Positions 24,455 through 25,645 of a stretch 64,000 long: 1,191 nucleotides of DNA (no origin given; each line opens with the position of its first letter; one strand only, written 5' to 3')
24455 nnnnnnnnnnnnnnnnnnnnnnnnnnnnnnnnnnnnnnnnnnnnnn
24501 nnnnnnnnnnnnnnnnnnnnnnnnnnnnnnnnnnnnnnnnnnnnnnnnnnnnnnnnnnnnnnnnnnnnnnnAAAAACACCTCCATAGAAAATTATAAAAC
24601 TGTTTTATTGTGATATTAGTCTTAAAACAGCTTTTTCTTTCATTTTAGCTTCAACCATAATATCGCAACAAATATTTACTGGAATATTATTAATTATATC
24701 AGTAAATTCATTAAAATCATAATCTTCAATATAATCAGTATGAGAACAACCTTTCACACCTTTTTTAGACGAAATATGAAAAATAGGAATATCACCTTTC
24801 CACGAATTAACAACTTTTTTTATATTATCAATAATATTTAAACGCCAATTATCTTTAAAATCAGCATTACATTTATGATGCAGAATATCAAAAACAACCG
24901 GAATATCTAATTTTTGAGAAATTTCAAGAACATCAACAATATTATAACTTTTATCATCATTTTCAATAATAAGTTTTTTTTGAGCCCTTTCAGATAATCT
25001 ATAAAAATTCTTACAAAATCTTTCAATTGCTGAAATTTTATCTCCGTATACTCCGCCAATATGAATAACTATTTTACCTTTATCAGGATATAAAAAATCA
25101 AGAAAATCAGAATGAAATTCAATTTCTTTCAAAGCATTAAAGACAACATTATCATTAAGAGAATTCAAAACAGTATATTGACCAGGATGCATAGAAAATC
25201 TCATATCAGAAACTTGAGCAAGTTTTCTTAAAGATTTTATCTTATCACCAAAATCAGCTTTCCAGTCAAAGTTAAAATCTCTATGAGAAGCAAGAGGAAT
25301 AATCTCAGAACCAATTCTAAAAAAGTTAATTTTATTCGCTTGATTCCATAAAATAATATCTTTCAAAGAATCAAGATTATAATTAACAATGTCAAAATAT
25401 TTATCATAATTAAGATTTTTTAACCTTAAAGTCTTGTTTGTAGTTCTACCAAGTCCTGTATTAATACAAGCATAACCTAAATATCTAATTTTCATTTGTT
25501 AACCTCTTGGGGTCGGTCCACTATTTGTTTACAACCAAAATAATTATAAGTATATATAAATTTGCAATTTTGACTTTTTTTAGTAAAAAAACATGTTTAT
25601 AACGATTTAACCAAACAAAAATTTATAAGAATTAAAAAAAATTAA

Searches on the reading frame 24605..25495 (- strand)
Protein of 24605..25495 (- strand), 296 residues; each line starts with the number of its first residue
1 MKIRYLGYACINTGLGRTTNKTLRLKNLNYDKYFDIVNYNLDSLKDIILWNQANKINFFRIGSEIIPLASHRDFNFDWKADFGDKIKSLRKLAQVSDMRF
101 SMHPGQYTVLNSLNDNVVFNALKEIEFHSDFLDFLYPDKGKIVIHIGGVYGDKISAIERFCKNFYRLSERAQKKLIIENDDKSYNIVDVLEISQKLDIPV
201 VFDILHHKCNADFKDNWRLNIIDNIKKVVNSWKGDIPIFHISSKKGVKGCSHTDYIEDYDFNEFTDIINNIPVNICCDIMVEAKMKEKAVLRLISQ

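Call 53: find_encoding_contigs(protein=window:24605-25495:-, flank=10000, max_places=10)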
Protein window:24605-25495:- (296 aa): 5 contigs read that carry it; 2 places shown.
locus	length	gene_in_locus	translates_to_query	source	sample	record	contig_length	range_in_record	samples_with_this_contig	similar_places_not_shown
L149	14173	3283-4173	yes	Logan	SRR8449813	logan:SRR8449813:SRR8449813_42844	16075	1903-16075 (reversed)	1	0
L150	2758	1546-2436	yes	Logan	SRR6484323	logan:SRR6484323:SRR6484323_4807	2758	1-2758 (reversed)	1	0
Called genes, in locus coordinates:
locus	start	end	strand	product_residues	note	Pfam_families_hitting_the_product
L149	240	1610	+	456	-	PF00070:Pyr_redox (faint), PF01134:GIDA (faint), PF01266:DAO (faint), PF03486:HI0933_like (faint), PF07992:Pyr_redox_2 (faint), PF13738:Pyr_redox_3 (faint), PF21688:FAD-depend_C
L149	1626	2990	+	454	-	PF07969:Amidohydro_3 (faint), PF01979:Amidohydro_1, PF12890:DHOase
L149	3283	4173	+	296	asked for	PF03851:UvdE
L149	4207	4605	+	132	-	PF02629:CoA_binding, PF13380:CoA_binding_2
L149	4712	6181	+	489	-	PF04371:PAD_porph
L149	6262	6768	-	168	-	PF02559:CarD_TRCF_RID, PF21095:CarD_C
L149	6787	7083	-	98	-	-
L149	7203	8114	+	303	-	PF00535:Glycos_transf_2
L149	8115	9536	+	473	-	PF02310:B12-binding, PF04055:Radical_SAM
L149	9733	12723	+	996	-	PF23952:LRR_EndoS (faint), PF12799:LRR_4, PF13855:LRR_8 (weak), PF12799:LRR_4 (weak)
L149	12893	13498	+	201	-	PF00497:SBP_bac_3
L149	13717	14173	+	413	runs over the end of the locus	PF13426:PAS_9 (faint), PF00512:HisKA (faint), PF02518:HATPase_c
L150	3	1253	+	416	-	?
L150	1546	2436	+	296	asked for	PF03851:UvdE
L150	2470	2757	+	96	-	?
